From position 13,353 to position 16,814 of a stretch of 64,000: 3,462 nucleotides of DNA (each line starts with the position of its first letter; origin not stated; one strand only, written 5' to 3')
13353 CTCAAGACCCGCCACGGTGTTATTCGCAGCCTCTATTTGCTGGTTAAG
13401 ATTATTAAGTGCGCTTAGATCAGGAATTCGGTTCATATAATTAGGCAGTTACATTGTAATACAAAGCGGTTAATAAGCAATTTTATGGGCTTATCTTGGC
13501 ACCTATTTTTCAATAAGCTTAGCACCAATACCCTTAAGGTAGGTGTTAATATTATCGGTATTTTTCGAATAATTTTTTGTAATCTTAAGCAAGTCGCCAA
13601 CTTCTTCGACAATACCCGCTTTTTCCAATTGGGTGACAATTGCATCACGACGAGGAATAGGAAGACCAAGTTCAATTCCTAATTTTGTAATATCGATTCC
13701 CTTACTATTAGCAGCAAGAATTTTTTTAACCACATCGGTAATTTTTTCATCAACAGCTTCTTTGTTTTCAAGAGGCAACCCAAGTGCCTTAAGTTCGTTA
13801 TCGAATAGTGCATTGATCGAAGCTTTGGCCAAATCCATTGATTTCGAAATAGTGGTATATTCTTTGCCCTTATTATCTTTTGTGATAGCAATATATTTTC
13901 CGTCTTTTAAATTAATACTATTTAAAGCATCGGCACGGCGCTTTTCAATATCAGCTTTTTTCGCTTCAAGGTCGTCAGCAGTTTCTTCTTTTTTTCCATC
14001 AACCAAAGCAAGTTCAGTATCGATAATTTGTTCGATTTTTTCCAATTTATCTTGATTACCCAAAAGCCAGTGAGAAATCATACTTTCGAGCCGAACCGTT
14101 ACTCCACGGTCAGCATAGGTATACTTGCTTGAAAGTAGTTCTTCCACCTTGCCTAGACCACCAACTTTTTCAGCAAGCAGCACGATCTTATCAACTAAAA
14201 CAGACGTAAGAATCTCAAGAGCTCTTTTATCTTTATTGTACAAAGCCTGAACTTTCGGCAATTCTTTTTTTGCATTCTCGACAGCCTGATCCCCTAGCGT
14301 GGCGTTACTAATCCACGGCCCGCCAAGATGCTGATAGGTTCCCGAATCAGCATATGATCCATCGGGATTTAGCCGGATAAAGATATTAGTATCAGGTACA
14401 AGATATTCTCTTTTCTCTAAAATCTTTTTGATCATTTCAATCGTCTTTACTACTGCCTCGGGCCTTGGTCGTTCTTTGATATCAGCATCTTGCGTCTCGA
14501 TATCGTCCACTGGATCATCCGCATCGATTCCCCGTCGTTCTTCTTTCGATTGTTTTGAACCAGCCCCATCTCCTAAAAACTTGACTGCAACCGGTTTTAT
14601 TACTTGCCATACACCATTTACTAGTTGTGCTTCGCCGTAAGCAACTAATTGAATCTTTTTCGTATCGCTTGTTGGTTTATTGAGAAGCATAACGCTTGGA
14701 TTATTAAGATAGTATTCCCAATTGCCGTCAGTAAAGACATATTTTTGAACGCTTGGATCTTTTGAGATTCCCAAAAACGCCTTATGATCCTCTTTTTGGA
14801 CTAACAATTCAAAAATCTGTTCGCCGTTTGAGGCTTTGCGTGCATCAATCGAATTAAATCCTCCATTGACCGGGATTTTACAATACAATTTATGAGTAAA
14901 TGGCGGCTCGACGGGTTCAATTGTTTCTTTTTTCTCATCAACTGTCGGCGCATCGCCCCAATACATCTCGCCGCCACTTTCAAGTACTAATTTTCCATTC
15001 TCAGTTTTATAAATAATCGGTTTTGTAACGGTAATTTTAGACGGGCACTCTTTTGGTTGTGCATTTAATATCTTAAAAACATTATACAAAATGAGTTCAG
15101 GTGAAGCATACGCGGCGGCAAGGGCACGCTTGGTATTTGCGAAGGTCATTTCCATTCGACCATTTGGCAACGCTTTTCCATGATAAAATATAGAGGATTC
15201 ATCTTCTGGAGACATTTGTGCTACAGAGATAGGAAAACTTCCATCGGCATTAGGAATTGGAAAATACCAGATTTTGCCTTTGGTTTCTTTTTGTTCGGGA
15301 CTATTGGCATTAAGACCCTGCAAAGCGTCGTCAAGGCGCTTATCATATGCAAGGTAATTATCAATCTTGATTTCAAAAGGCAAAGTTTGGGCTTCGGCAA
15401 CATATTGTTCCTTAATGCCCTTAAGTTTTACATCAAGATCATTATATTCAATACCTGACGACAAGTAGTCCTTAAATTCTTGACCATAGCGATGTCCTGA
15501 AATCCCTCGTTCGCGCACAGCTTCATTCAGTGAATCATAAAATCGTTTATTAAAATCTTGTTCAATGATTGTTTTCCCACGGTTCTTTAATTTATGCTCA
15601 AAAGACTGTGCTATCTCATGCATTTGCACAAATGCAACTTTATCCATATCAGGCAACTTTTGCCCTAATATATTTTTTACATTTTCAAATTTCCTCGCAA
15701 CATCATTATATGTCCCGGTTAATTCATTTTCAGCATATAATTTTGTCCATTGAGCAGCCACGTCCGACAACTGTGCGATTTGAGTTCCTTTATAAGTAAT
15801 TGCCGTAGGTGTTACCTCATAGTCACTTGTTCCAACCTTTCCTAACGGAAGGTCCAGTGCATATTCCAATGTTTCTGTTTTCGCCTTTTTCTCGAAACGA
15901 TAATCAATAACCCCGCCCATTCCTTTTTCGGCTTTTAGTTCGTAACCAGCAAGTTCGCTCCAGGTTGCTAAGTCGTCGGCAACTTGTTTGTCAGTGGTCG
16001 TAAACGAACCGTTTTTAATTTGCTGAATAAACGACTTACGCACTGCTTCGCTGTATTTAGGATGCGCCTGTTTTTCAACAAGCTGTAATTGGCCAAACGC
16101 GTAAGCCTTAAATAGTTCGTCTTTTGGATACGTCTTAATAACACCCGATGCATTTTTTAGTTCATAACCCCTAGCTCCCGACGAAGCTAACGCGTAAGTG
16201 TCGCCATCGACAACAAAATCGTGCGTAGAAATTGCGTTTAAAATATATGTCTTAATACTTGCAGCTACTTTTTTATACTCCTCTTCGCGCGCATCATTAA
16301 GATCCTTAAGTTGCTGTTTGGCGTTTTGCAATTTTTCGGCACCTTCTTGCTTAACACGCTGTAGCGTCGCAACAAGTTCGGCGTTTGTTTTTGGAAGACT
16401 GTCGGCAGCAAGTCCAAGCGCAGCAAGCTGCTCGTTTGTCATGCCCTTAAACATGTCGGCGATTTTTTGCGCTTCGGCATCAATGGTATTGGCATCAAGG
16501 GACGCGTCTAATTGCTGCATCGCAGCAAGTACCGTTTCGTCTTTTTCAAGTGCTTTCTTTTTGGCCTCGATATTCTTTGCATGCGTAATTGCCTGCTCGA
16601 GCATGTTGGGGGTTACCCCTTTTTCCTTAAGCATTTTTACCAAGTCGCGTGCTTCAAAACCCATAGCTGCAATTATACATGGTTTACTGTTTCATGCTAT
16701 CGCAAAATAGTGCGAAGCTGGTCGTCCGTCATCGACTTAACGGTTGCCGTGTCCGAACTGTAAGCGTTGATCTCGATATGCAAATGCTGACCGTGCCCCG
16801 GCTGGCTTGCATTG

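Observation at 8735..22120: Leaderless-promoter-driven operon of six co-directional genes encoding giant uncharacterised proteins plus an M23 peptidase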

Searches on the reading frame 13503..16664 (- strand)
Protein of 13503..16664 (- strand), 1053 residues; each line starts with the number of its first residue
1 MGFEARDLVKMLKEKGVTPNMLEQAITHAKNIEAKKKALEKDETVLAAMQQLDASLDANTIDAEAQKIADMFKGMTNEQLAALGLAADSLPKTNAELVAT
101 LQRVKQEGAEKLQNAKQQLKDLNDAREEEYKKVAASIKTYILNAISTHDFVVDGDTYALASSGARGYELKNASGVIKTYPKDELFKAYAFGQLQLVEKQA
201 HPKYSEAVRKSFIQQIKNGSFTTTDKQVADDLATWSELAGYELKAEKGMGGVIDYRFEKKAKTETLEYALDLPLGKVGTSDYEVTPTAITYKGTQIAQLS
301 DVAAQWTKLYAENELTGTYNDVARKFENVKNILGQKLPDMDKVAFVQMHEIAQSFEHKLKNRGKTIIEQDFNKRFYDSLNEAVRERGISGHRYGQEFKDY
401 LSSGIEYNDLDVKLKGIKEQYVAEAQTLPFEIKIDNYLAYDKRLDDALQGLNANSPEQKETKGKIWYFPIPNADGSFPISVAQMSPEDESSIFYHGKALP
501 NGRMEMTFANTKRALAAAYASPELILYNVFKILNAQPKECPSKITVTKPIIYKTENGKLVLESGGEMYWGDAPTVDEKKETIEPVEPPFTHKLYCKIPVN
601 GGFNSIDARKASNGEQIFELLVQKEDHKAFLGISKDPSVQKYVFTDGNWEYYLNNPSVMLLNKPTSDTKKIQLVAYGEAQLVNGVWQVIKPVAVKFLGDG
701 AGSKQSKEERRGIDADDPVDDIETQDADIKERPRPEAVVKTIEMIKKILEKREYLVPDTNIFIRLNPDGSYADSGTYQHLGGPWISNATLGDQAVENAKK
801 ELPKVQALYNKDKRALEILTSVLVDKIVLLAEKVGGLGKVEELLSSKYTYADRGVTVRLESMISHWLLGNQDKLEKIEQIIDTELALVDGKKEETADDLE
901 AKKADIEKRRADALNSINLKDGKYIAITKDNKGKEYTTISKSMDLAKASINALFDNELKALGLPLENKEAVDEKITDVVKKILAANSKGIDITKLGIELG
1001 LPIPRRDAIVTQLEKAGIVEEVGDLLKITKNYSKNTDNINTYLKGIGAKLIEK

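Call 3: search_protein_families(library=pfam, proteins=[window:13503-16664:-], max_evalue=0.01)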
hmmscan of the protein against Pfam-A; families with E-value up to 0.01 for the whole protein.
window:13503-16664:- (1053 aa): 0 families

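Call 4: search_protein_families(library=phrogs, proteins=[window:13503-16664:-], max_evalue=0.01)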
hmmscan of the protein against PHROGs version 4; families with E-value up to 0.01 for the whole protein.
window:13503-16664:- (1053 aa): 0 families

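Call 11: find_encoding_contigs(protein=window:13503-16664:-, flank=10000, max_places=6)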
Protein window:13503-16664:- (1053 aa): no gene with exactly this product is on record in the collection.

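Call 12: search_protein_families(library=ncbifam, proteins=[window:13503-16664:-], max_evalue=0.01)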
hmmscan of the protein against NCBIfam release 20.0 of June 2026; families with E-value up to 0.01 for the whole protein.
window:13503-16664:- (1053 aa): 0 families

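Call 13: find_homologous_proteins(query=window:13503-16664:-)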
Query window:13503-16664:- (1053 aa): 2 proteins with E <= 0.001 among 8000 candidates.
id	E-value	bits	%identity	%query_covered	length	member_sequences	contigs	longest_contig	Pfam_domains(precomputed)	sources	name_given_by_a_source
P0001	0.0e+0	2325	100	100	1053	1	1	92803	-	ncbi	-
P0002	1.2e-11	61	55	6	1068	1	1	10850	PF03118.22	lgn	-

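Call 14: find_encoding_contigs(protein=P0001, flank=10000)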
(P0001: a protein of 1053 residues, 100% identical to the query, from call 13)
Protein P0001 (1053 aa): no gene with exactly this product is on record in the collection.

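Call 17: find_encoding_contigs(protein=P0002, flank=10000)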
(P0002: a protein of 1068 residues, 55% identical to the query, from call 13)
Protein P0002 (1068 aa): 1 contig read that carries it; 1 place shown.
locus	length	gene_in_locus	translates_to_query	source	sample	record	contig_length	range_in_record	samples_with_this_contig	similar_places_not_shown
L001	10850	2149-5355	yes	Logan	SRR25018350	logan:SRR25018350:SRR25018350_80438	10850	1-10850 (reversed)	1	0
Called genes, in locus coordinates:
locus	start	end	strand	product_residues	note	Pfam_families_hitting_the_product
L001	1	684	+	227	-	?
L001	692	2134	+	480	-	-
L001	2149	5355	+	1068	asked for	PF03118:RNA_pol_A_CTD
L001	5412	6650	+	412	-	PF03734:YkuD (faint)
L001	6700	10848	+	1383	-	?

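Call 34: search_solved_structures(query=window:13503-16664:-, max_evalue=1)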
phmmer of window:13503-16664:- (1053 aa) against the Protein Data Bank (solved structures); distinct sequences matched with E-value up to 1: 1.
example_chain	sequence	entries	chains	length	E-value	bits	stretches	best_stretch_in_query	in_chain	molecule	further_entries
6pw3_C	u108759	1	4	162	0.9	10.5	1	365-424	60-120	La-related protein 1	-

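Call 37: search_protein_families(library=pfam, proteins=[L001:5412-6650:+, L001:692-2134:+, L001:2149-5355:+, L001:6700-10848:+, L001:1-684:+], max_evalue=0.1)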
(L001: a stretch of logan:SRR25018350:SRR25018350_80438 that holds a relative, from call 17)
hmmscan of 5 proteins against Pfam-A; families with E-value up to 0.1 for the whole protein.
L001:5412-6650:+ (412 aa): 3 families
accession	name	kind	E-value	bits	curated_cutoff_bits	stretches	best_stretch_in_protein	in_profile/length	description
PF03734.19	YkuD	-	1.7e-05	25.8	23.4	1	258-384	2-133/146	L,D-transpeptidase catalytic domain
PF10908.13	Tlde1_dom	-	0.00066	20.5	30.1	1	298-388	15-107/120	Tlde1 domain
PF10147.14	CR6_interact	-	0.016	15.4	29.5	1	32-75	112-155/200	Growth arrest and DNA-damage-inducible proteins-interacting protein 1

L001:692-2134:+ (480 aa): 1 family
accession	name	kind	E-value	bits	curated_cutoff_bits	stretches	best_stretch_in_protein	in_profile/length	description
PF21770.3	MgtC_SapB_C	-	0.042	14.8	27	0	355-398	10-54/77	MGTC/SAPB C-terminal domain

L001:2149-5355:+ (1068 aa): 2 families
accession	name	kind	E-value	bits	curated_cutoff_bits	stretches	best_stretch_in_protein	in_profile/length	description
PF03118.21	RNA_pol_A_CTD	-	4.7e-13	49.1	23.8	1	519-574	7-62/67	Bacterial RNA polymerase, alpha chain C terminal domain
PF16169.10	DUF4872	-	0.047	13.9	28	0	80-132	125-173/173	Domain of unknown function (DUF4872)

L001:6700-10848:+ (1383 aa): 0 families

L001:1-684:+ (227 aa): 0 families

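Call 74: search_protein_families(library=pfam, proteins=[window:13503-16664:-], max_evalue=10)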
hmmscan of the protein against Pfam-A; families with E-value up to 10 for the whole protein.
window:13503-16664:- (1053 aa): 10 families
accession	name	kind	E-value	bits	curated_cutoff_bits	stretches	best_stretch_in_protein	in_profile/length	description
PF00443.35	UCH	-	0.023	14.7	23.9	1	7-149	53-207/254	Ubiquitin carboxyl-terminal hydrolase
PF21073.2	GDH_HM1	-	0.034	14.5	21.2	1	164-187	19-42/60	Glutamate dehydrogenase, helical motif 1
PF01466.24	Skp1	-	0.05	13.9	22.3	1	65-81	8-24/48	Skp1 family, dimerisation domain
PF12844.13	HTH_19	-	0.09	13.1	30.2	1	190-243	13-55/64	Helix-turn-helix domain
PF06289.16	FlbD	-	0.11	12.5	24.7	1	870-892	15-37/59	Flagellar and Swarming motility proteins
PF08771.16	FRB_dom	-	0.24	12.1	24.7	1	345-383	30-68/99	FKBP12-rapamycin binding domain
PF22326.1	MMS21_N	-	0.8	10.3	27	1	395-443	7-54/103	E3 SUMO-protein ligase MMS21, N-terminal domain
PF04814.19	HNF-1_N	-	0.9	10.4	29.7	1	6-144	3-133/175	Hepatocyte nuclear factor 1 (HNF-1), N terminus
PF15995.10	DUF4771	-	1.1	10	27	1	302-383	46-124/160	Domain of unknown function (DUF4771)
PF19802.4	DUF6285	-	9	7.5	28.1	0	28-81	32-85/91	Domain of unknown function (DUF6285)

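Call 87: find_related_loci(query=A7, collection=metagenome_contigs, flank=10000)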
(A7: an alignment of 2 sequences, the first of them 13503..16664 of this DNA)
Query A7 (1053 aa) in metagenome_contigs; peptide patterns used: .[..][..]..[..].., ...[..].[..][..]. (x = any residue, [..] = any of these).
600 stretches matched a pattern, but none encodes a relative of the query by tblastn (E <= 1e-3).

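Call 98: find_related_loci(query=A7, collection=viral_contigs, flank=8000)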
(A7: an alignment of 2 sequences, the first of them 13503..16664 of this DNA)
Query A7 (1053 aa) in viral_contigs; peptide patterns used: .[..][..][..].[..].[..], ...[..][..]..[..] (x = any residue, [..] = any of these).
600 stretches matched a pattern, but none encodes a relative of the query by tblastn (E <= 1e-3).

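Call 120: search_protein_families(library=padloc, proteins=[window:13503-16664:-], max_evalue=0.01)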
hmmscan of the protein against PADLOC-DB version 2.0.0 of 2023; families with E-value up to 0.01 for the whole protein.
window:13503-16664:- (1053 aa): 0 families

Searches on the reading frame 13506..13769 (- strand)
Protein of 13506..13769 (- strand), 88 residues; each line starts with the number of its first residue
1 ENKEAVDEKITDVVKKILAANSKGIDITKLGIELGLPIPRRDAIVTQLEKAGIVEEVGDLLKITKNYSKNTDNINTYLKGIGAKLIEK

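Call 82: search_solved_structures(query=window:13506-13769:-, max_evalue=10, show_alignments=3)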
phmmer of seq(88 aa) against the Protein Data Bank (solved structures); distinct sequences matched with E-value up to 10: 7.
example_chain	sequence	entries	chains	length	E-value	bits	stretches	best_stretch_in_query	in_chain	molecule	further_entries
5xgc_A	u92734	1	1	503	0.19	15.4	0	27-68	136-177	Rap1 GTPase-GDP dissociation stimulator 1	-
5zhx_A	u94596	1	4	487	0.21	15.2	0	27-68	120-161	Rap1 GTPase-GDP dissociation stimulator 1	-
9sgv_A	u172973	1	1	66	0.33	14.6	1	13-56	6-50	Ap3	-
4g2d_A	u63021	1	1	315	0.39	14.4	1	8-55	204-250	Aryldialkylphosphatase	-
8z22_C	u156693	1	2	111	0.78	13.5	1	2-51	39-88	Liprin-alpha-2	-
5w3z_A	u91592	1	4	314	0.99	13.1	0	11-56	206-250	Aryldialkylphosphatase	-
2e5v_A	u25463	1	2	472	2.2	12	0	41-81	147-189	L-aspartate oxidase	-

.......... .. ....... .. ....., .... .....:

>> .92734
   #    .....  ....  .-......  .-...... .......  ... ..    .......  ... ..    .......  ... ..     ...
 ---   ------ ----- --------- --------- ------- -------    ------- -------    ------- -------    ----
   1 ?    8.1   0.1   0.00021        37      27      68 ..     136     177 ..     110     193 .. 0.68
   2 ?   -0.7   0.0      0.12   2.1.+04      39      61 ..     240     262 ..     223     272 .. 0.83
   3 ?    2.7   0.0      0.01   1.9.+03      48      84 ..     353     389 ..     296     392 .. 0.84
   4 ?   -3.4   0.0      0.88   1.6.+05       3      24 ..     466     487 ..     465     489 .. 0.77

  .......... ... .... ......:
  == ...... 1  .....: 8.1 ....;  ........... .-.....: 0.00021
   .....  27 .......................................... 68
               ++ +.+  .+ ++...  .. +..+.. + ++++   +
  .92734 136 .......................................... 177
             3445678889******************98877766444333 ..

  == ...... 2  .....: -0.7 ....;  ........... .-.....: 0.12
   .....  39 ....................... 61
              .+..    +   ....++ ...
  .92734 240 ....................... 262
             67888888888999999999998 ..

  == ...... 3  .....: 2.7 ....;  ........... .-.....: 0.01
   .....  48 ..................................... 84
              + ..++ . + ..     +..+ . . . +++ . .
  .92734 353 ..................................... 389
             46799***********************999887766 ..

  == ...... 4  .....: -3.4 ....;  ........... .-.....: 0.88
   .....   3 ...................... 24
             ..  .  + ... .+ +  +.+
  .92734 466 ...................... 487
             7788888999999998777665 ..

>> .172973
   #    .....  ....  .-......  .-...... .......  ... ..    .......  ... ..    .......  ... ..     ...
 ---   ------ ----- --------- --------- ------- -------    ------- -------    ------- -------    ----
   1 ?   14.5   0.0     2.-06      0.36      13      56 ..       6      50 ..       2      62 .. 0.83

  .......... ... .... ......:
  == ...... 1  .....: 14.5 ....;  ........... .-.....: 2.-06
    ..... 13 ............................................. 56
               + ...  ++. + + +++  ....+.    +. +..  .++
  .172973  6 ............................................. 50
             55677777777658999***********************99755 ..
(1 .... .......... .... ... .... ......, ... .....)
